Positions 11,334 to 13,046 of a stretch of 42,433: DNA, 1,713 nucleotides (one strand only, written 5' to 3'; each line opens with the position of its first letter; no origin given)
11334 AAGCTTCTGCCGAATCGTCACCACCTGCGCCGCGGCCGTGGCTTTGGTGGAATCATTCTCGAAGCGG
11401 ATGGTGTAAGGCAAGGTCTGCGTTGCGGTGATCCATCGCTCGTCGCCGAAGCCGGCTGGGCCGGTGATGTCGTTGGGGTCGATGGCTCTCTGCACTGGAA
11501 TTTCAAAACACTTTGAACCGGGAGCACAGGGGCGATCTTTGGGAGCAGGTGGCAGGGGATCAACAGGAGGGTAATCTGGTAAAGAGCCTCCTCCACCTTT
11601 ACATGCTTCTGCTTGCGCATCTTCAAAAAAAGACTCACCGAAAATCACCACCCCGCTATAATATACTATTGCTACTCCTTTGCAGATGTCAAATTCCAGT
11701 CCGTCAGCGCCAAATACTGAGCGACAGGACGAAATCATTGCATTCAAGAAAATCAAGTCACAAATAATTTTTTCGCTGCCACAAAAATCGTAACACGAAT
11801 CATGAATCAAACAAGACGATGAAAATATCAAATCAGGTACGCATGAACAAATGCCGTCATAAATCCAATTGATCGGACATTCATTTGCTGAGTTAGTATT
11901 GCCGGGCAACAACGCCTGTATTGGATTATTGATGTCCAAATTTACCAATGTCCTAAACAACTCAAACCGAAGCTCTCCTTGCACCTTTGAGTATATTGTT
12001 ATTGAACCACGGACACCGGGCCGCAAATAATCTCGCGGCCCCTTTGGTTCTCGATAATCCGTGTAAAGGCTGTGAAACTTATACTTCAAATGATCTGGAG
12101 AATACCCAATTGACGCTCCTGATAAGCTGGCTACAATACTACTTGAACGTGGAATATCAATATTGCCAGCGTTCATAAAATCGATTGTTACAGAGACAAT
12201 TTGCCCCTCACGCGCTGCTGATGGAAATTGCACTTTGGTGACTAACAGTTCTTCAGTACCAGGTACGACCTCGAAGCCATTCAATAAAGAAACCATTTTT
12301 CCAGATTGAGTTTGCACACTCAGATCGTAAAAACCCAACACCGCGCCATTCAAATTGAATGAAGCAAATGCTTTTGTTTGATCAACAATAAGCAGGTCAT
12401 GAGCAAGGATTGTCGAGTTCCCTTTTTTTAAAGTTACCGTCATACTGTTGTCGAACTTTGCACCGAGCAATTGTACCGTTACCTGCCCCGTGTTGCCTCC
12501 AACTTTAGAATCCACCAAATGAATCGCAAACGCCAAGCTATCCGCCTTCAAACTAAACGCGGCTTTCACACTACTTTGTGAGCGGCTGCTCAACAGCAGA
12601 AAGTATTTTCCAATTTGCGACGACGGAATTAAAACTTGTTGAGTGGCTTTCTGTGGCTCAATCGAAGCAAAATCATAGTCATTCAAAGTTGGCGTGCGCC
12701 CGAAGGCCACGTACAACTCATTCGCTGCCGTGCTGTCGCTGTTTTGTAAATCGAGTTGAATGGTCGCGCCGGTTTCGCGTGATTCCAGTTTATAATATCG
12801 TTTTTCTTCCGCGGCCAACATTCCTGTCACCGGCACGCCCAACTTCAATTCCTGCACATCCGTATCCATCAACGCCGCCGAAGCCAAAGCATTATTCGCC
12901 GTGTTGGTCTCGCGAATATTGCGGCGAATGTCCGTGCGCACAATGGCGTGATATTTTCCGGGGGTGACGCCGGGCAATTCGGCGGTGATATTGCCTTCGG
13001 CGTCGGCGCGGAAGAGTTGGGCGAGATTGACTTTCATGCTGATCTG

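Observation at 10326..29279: Adjacent giant T9SS cargo paralogs share a scaffold and C-terminal cassette but carry different heads and non-homologous internal payload modules at the same site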

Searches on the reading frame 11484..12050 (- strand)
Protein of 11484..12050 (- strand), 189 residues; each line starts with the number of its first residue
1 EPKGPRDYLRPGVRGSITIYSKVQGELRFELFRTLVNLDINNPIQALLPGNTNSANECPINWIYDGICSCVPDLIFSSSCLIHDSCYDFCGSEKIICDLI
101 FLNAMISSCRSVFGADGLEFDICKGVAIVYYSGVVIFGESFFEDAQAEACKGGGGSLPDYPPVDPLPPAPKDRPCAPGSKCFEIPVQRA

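Call 19: search_solved_structures(query=window:11484-12050:-, max_evalue=10, show_alignments=2)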
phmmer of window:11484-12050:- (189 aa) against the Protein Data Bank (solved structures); distinct sequences matched with E-value up to 10: 0.

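Call 29: find_homologous_proteins(query=window:11517-11990:-, max_evalue=0.001)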
Query window:11517-11990:-: 20 candidates shared short words with the query, none scored E <= 0.001.

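Call 54: search_protein_families(library=pfam, alignment_id=A3, max_evalue=0.001)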
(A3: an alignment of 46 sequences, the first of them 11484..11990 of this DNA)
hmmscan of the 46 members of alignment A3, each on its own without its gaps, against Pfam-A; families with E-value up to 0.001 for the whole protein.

A. member 1, window:11484-11990:- (169 aa): 1 family
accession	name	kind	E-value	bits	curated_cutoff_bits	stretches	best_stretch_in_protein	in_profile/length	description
PF06951.16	PLA2G12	-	8.7e-07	29.5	34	1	57-130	99-174/184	Group XII secretory phospholipase A2 precursor (PLA2G12)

B. families by the number of members that match (of 46 scanned): 28 families (the first 25 are shown)
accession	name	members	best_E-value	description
PF13620.12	CarboxypepD_reg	11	3.4e-71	Carboxypeptidase regulatory-like domain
PF05593.20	RHS_repeat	7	3.3e-85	RHS Repeat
PF17210.9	SdrD_B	6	5.8e-16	SdrD B-like domain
PF17802.7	SpaA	5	5.6e-15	Prealbumin-like fold domain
PF25023.1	TEN_YD-shell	5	4.6e-11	Teneurin YD-shell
PF13715.12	CarbopepD_reg_2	4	1.7e-24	CarboxypepD_reg-like domain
PF14686.12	fn3_3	4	3.2e-21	Polysaccharide lyase family 4, domain II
PF09430.16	EMC7_beta-sandw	4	4.2e-16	ER membrane protein complex subunit 7, beta-sandwich domain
PF00151.25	Lipase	3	1.2e-26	Lipase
PF13205.12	Big_5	3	6.4e-14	Bacterial Ig-like domain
PF04234.18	CopC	3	2e-11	CopC domain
PF08308.17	PEGA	3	1.5e-10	PEGA domain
PF23193.1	NOMO_3rd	3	3.1e-10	NOMO third transthyretin-like domain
PF24421.1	Ig_J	3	2.5e-06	Tip attachment protein J, Ig-like domain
PF20148.4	DUF6531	3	1.6e-05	Domain of unknown function (DUF6531)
PF06951.16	PLA2G12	2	8.7e-07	Group XII secretory phospholipase A2 precursor (PLA2G12)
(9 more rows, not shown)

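Call 76: predict_structure(alignment_id=A6)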
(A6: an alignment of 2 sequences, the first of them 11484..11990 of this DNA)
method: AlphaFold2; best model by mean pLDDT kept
length: 169 residues; sequences in the alignment: 2
mean_pLDDT: 43.1   pTM: 0.41
mean pLDDT of the five models: 43.1, 39.7, 37.8, 34.7, 32.4
residues with pLDDT >= 90: 0; 70-90: 1; 50-70: 47; < 50: 121
segments of 3 or more residues with pLDDT < 50: 1-75, 115-120, 122-150, 163-169
pLDDT, mean of each block of 10 residues (from residue 1): 33 40 30 28 28 37 44 49 62 59 60 51 46 38 39 50 39
secondary structure, 60 per line:
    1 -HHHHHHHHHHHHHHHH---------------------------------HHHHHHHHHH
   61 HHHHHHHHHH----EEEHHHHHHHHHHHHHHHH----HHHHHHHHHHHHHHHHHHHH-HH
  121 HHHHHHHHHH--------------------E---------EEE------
elements in order: H2-17 H51-70 E75-77 H78-93 H98-117 H119-130 E161-163

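Call 79: search_solved_structures(query=A7, max_evalue=10, show_alignments=3)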
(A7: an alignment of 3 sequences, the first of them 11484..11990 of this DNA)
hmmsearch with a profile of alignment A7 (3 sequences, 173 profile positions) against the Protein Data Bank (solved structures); distinct sequences matched with E-value up to 10: 3.
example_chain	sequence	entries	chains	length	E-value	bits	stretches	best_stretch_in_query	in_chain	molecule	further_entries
1faz_A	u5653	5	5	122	1e-06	31.9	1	20-121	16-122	PHOSPHOLIPASE A2 | putative secreted protein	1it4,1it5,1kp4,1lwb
4aup_A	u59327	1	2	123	0.00011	25.2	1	32-121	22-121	PHOSPHOLIPASE A2 GROUP XIII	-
8k1w_A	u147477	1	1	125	0.51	13.3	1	42-120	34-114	PLA2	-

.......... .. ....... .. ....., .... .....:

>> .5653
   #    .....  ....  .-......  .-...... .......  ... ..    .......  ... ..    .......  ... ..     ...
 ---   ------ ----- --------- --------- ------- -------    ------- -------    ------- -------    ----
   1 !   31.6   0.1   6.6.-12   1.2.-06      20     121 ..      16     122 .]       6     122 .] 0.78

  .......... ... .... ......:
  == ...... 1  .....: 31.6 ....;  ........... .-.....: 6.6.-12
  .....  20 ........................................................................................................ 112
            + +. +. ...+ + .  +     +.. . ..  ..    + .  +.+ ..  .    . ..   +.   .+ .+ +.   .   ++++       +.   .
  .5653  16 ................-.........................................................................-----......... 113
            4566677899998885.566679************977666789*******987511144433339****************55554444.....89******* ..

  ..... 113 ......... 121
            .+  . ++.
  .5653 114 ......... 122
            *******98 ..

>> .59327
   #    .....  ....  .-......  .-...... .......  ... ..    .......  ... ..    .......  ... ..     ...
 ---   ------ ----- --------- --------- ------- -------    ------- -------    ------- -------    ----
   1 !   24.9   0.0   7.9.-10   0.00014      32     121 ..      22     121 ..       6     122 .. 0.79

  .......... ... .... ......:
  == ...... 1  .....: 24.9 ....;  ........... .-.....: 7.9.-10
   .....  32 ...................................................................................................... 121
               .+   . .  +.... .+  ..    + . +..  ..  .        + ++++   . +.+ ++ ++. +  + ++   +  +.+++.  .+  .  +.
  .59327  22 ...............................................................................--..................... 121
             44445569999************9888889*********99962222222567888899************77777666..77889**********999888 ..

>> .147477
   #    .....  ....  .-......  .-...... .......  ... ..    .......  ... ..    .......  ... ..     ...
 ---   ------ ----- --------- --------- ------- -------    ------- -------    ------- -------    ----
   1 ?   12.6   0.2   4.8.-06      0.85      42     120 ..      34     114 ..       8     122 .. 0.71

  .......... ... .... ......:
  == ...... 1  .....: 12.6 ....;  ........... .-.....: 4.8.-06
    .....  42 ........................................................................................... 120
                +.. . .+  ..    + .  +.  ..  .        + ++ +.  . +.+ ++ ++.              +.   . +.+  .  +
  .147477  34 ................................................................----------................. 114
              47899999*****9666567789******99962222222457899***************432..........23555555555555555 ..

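Call 80: fold_search(model_id=the predicted structure, library=pdb)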
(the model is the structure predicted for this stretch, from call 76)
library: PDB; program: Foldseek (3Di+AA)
matches with E <= 10: 113; with E <= 0.001: 0
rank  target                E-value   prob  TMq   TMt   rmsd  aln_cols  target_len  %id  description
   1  7k0u_A                1.7e+00  0.20  0.18  0.23   8.3        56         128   12  Crystal structure of the second bromodomain (BD2) of human TAF1 bound to PLK1 kinase inhibitor BI2536 (released 2021-09-22)
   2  7k0u_B                2.0e+00  0.16  0.18  0.24   8.1        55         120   13  Crystal structure of the second bromodomain (BD2) of human TAF1 bound to PLK1 kinase inhibitor BI2536 (released 2021-09-22)
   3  6p3a_B                2.0e+00  0.11  0.25  0.31  12.5       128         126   10  Crystal Structure Analysis of TAF1 Bromodomain (released 2020-05-27)
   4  4yym_B                2.5e+00  0.18  0.19  0.23   8.2        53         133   11  Crystal structure of TAF1 BD2 Bromodomain bound to a butyryllysine peptide (released 2015-09-16)
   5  5mg2                  2.5e+00  0.18  0.19  0.23   8.1        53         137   11  Crystal structure of the second bromodomain of human TAF1 in complex with BAY-299 chemical probe (released 2017-05-03)
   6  9ash_C                2.8e+00  0.09  0.29  0.34   8.7       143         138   11  Cryo-EM structure of the active Lactococcus lactis Csm bound to target in post-cleavage stage (released 2024-08-14)
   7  7lb0                  2.9e+00  0.16  0.19  0.14   8.1        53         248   11  Crystal structure of the tandem bromodomain (BD1, BD2) of human TAF1 bound to ZS1-295 (released 2021-07-14)
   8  7t36                  2.9e+00  0.13  0.18  0.13   8.4        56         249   12  Crystal structure of the tandem bromodomain (BD1 and BD2) of human TAF1 bound to ZS1-322 (released 2022-01-19)
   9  9efm_J                2.9e+00  0.06  0.13  0.08   7.7        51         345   16  Cryo-EM structure of COP9 signalosome precatalytic state with neddylated cullin-1 (released 2025-12-03)
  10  7l6x                  3.1e+00  0.15  0.19  0.13   8.1        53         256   13  Crystal structure of the tandem bromodomain (BD1, BD2) of human TAF1 bound to GNE-371 (released 2021-06-30)
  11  7k03                  3.1e+00  0.13  0.18  0.13   8.3        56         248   12  Crystal structure of the tandem bromodomain (BD1 and BD2) of human TAF1 bound to ATR kinase inhibitor AZD6738 (released 2021-09-22)
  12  5v84_B                3.1e+00  0.06  0.19  0.27  10.7       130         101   12  CECR2 in complex with Cpd6 (6-allyl-N,2-dimethyl-7-oxo-N-(1-(1-phenylethyl)piperidin-4-yl)-6,7-dihydro-1H-pyrrolo[2,3- (released 2017-06-14)
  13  6bqd_A                3.3e+00  0.14  0.19  0.24   8.1        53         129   13  TAF1-BD2 bromodomain in complex with (E)-3-(6-(but-2-en-1-yl)-7-oxo-6,7-dihydro-1H-pyrrolo[2,3-c]pyridin-4-yl)-N,N-dim (released 2019-02-20)
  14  7ccd_A                3.3e+00  0.04  0.20  0.20  12.9       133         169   14  Sulfur binding domain of SprMcrA complexed with phosphorothioated DNA (released 2020-07-08)
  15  7k1p                  3.5e+00  0.12  0.18  0.23   8.3        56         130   12  Crystal structure of the second bromodomain (BD2) of human TAF1 bound to bromosporine (released 2021-09-22)
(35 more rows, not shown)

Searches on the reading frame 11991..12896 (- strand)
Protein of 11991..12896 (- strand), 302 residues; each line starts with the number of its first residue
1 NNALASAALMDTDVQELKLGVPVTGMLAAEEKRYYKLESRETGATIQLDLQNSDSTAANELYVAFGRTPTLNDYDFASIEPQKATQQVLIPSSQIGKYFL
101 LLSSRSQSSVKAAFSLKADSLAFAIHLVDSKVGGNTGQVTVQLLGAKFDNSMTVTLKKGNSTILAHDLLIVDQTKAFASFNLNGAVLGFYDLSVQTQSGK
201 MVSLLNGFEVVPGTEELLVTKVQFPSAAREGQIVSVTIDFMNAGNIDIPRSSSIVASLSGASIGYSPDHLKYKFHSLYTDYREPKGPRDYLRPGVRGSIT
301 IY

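Call 36: find_related_loci(query=A1, collection=genome_contigs, flank=10000)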
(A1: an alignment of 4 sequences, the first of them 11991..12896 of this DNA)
Query A1 (302 aa) in genome_contigs; peptide patterns used: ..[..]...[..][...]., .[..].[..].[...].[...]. (x = any residue, [..] = any of these).
94 stretches matched a pattern; 5 encode a relative of the query (tblastn E <= 1e-3); 5 distinct loci.
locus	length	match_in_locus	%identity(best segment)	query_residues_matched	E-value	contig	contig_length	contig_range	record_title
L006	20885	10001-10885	33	3-302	3e-36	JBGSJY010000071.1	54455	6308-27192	MAG: Pirellulales bacterium isolate JTS-AC168 k141_1648055, whole genome shotgun sequence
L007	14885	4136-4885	33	1-249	4e-27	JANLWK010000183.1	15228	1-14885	MAG: Candidatus Eisenbacteria bacterium isolate OTE_20_metabat_388 OTE_20_k141_3664299, whole genome shotgun sequence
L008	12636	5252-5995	31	1-248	4e-26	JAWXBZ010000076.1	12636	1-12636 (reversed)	MAG: Candidatus Eisenbacteria bacterium isolate MP8IB2.79 k99_351840, whole genome shotgun sequence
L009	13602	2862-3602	28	1-249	1e-23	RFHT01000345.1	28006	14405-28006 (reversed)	MAG: Bacteroidetes bacterium isolate J057 k99_427286, whole genome shotgun sequence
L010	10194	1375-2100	27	14-257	5e-16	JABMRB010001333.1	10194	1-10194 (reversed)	MAG: Candidatus Nealsonbacteria bacterium isolate bin.20 k141_6685864, whole genome shotgun sequence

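Call 43: find_related_loci(query=A1, collection=metagenome_contigs, flank=10000)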
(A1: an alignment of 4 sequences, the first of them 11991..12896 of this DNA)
Query A1 (302 aa) in metagenome_contigs; peptide patterns used: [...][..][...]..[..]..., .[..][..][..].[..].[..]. (x = any residue, [..] = any of these).
408 stretches matched a pattern, but none encodes a relative of the query by tblastn (E <= 1e-3).
